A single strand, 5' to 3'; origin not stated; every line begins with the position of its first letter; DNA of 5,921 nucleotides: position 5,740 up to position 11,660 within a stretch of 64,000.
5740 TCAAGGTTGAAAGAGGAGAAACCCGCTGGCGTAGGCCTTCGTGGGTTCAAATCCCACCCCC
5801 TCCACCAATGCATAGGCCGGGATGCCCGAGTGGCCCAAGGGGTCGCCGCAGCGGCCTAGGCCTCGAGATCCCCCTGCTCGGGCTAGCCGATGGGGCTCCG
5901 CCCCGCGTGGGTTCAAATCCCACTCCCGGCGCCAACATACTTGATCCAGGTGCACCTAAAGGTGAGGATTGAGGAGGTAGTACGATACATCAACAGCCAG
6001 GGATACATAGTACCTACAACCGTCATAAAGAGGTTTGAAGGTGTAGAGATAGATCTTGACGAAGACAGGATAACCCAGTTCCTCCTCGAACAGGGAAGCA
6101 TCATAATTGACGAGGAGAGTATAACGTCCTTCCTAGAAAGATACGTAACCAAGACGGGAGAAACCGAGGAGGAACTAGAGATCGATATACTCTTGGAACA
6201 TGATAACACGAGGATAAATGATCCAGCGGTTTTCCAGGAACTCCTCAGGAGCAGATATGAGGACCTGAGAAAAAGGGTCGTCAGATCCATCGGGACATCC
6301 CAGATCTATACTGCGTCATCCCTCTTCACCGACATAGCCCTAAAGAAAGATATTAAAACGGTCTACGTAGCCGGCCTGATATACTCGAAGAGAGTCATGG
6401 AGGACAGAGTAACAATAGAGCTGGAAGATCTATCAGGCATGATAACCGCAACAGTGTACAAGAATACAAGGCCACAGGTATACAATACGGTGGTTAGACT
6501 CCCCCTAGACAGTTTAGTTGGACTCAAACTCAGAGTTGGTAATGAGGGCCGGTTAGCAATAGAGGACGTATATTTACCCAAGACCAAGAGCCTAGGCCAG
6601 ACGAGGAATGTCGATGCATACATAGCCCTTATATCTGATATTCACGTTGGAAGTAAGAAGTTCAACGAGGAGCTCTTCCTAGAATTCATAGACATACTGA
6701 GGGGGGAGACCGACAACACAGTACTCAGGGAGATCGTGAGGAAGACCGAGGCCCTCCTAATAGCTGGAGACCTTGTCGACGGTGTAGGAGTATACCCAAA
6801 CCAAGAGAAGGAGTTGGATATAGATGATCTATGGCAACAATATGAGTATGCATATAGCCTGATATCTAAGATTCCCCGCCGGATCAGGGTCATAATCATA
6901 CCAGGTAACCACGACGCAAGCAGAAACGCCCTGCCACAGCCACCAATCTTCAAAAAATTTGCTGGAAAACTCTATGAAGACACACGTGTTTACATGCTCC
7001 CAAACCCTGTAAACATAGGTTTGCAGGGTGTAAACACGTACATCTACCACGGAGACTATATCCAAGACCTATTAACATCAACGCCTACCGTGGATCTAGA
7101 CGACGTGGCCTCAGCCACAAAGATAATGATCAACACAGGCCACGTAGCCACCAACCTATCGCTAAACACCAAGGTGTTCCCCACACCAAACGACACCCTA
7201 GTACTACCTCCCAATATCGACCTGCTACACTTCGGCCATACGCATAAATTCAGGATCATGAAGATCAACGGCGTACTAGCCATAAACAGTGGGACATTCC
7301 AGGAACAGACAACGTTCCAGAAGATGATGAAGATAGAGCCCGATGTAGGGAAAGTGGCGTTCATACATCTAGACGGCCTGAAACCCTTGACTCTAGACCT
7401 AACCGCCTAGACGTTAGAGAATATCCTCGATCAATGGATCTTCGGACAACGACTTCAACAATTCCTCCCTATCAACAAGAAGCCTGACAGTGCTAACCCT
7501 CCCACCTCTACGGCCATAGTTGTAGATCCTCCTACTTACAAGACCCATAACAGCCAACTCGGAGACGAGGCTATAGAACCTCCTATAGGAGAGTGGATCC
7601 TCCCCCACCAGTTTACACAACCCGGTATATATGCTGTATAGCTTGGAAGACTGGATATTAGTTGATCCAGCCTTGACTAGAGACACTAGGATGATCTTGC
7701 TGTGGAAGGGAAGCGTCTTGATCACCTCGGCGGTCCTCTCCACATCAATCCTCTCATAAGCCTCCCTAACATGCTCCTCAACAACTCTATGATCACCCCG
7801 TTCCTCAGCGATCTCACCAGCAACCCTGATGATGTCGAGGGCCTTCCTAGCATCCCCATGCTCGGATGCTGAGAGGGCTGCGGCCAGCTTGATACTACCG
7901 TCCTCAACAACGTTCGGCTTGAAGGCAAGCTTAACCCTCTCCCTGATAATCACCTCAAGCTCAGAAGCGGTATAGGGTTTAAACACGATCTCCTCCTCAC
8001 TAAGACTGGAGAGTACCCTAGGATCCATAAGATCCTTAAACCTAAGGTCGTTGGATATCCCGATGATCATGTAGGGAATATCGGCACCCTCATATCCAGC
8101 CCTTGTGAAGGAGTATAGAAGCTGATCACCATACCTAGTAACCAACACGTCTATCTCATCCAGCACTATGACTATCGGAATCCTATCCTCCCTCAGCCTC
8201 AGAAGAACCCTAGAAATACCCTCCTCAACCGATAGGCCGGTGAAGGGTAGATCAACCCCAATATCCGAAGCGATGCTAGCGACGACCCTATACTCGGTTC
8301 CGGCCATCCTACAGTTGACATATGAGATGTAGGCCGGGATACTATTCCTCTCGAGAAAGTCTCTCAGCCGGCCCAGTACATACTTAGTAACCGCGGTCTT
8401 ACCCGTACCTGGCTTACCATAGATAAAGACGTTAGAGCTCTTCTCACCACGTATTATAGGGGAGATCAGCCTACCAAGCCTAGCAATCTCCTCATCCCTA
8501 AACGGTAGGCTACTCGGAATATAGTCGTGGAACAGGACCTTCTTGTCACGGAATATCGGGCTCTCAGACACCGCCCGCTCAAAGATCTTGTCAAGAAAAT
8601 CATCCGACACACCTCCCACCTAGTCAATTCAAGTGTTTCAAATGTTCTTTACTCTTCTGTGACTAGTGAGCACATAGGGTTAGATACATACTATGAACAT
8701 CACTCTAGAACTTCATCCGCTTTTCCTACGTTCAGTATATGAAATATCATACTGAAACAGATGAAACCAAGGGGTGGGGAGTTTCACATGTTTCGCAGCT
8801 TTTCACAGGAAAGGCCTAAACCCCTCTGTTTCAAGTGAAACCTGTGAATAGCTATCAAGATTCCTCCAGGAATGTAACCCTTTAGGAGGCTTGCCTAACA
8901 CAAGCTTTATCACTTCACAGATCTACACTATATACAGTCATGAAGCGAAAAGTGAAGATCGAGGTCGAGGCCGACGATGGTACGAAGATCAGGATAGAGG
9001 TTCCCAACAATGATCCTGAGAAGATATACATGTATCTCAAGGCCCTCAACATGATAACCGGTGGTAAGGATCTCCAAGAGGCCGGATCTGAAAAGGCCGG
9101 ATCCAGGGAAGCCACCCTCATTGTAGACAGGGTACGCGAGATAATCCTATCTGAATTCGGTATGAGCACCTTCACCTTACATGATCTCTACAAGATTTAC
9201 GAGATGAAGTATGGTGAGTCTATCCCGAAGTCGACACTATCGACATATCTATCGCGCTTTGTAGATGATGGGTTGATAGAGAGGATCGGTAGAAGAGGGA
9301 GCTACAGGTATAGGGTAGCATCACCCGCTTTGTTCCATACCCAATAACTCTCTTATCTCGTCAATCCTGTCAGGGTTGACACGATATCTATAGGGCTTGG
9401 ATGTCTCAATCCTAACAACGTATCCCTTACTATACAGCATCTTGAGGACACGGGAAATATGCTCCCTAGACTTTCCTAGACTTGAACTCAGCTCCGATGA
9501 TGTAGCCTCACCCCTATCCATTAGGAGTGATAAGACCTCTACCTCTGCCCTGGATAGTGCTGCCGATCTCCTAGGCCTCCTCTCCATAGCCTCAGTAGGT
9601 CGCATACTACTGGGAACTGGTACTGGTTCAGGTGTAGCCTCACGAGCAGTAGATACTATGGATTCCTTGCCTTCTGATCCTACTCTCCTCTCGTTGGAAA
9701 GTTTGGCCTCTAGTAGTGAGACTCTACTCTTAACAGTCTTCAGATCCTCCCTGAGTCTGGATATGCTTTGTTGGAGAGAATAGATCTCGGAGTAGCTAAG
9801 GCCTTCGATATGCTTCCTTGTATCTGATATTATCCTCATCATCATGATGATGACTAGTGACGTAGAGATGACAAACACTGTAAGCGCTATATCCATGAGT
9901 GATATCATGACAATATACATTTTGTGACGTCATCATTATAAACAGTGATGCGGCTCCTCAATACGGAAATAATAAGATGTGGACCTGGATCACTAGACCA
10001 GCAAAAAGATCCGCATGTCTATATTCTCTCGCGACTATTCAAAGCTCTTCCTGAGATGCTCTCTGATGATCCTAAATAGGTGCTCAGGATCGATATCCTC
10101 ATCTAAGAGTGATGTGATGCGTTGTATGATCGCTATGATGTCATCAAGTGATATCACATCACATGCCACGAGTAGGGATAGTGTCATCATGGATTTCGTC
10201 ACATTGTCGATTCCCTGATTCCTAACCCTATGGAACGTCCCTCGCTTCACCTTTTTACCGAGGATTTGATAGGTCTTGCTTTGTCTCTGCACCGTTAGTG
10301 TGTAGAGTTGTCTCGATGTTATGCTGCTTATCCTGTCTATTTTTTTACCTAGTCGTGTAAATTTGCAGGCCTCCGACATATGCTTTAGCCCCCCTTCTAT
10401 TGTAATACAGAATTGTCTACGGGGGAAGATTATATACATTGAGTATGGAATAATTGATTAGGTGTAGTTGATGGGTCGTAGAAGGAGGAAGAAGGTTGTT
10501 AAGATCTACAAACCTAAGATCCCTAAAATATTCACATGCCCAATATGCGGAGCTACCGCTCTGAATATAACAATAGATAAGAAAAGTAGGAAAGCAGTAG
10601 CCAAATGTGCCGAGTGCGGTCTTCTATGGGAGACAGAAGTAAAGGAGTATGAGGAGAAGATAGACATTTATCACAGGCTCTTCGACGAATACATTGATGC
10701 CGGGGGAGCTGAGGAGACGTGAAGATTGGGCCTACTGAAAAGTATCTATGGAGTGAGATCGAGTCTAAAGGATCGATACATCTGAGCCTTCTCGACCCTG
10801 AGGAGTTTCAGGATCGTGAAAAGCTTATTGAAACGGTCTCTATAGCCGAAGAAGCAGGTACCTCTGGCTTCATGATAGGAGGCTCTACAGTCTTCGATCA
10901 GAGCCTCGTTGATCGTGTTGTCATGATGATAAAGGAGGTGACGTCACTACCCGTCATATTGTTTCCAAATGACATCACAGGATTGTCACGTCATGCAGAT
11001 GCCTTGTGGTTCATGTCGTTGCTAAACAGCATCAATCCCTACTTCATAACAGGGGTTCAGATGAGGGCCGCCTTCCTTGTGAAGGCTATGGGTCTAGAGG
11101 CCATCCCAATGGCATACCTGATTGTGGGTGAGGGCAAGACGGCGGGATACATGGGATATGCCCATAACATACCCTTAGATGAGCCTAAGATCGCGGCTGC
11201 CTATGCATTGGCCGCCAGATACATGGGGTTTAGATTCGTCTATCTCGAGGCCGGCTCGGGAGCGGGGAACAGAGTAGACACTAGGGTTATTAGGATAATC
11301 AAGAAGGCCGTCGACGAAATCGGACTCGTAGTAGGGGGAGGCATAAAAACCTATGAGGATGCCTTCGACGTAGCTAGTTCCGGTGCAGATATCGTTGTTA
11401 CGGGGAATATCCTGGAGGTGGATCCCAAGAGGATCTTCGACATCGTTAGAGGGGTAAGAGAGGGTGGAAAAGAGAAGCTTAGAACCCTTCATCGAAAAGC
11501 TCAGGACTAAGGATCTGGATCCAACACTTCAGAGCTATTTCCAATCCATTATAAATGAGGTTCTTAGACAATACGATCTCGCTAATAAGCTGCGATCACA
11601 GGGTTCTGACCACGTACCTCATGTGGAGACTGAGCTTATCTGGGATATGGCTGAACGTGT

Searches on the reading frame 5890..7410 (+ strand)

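Call 74: search_protein_families(library=pfam, proteins=[window:5890-7410:+], max_evalue=0.001)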
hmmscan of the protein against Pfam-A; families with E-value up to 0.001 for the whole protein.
window:5890-7410:+ (506 aa): 3 families
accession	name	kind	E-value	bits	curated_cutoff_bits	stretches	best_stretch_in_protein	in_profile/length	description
PF00149.33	Metallophos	-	8.3e-14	52.9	21.5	1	245-453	3-190/191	Calcineurin-like phosphoesterase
PF04042.21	DNA_pol_E_B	-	8.4e-13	48.7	29.1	1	245-429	1-182/210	DNA polymerase alpha/epsilon subunit B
PF12850.12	Metallophos_2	-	7.1e-09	36.3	27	1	245-475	3-140/154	Calcineurin-like phosphoesterase superfamily domain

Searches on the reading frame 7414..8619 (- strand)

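Call 74: search_protein_families(library=pfam, proteins=[window:7414-8619:-], max_evalue=0.001)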
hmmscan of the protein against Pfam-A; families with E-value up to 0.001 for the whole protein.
window:7414-8619:- (401 aa): 7 families
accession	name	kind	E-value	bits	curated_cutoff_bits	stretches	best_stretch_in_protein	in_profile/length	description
PF22703.2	Cdc6_lid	-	2.6e-23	82.1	27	1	224-289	3-68/68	Cdc6 AAA+ ATPase-type lid domain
PF09079.17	Cdc6_C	-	4.4e-20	71.9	25.1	1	298-389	1-95/96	CDC6, C terminal winged helix domain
PF13191.12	AAA_16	-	4.9e-11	43.9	32.6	1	38-158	2-143/167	AAA ATPase domain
PF13401.12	AAA_22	-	8.1e-10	39.6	27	1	62-188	6-123/130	AAA domain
PF22606.2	Cdc6-ORC-like_ATPase_lid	-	2.9e-09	37.2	27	1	216-272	1-57/60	Cdc6/ORC-like, ATPase lid domain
PF00004.35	AAA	-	9.7e-07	29.7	21.2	1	65-205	2-121/131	ATPase family associated with various cellular activities (AAA)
PF01637.24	ATPase_2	-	1.9e-06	28.3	33.2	1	52-169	11-133/225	ATPase domain predominantly from Archaea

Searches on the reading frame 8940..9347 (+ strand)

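Call 74: search_protein_families(library=pfam, proteins=[window:8940-9347:+], max_evalue=0.001)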
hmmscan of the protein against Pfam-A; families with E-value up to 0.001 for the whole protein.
window:8940-9347:+ (135 aa): 1 family
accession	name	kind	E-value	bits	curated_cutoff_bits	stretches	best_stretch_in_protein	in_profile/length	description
PF13338.12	AbiEi_4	-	0.00094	19.7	25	0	102-124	27-48/49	Transcriptional regulator, AbiEi antitoxin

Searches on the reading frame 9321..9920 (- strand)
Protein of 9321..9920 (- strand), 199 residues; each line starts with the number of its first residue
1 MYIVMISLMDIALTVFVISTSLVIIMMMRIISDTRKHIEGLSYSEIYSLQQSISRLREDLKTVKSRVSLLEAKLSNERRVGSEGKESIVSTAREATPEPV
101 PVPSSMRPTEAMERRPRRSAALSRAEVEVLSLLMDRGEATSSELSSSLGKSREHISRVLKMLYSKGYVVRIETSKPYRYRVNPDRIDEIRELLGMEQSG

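Call 74: search_protein_families(library=pfam, proteins=[window:9321-9920:-], max_evalue=0.001)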
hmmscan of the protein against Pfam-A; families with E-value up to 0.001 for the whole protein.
window:9321-9920:- (199 aa): 9 families
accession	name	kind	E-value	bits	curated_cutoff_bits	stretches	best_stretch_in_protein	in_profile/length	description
PF01978.25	TrmB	-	8.3e-11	42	25.6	1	122-181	6-64/68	Sugar-specific transcriptional regulator TrmB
PF01047.28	MarR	-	6.8e-07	29.5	24.6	1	122-170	1-49/59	MarR family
PF12802.13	MarR_2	-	1.5e-06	28.7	27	1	122-172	3-54/61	MarR family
PF01022.26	HTH_5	-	1.8e-06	28.2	22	1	127-168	5-45/47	Bacterial regulatory protein, arsR family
PF03965.22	Penicillinase_R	-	7.5e-06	26.7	22.6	1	122-185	1-68/115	Penicillinase repressor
PF13601.12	HTH_34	-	4.8e-05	23.9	27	1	127-170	3-46/80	Winged helix DNA-binding domain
PF13412.12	HTH_24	-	0.00011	22.1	21.9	1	126-168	5-47/48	Winged helix-turn-helix DNA-binding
PF13545.12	HTH_Crp_2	-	0.00051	20.4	27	0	140-169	24-53/70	Crp-like helix-turn-helix domain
PF13463.12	HTH_27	-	0.00074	20.2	22.2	0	122-178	1-58/68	Winged helix DNA-binding domain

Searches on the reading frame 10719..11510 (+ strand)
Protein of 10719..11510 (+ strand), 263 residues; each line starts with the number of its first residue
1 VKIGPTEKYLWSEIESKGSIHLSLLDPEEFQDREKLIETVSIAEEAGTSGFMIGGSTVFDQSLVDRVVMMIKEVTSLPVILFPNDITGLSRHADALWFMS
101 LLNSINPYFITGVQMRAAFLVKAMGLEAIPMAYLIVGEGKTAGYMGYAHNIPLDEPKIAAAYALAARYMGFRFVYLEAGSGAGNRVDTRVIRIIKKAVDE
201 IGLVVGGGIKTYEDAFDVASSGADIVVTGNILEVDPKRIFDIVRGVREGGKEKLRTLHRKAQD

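Call 74: search_protein_families(library=pfam, proteins=[window:10719-11510:+], max_evalue=0.001)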
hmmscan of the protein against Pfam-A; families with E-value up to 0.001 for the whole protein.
window:10719-11510:+ (263 aa): 3 families
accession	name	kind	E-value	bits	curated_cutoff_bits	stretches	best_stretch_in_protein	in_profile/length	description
PF01884.23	PcrB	-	2.4e-56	191.2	23.9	1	17-243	7-222/226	PcrB family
PF00977.27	His_biosynth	-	7.1e-06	26.1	23.6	1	166-243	41-116/228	Histidine biosynthesis protein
PF01180.27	DHO_dh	-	0.00026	20.7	27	1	185-243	224-284/291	Dihydroorotate dehydrogenase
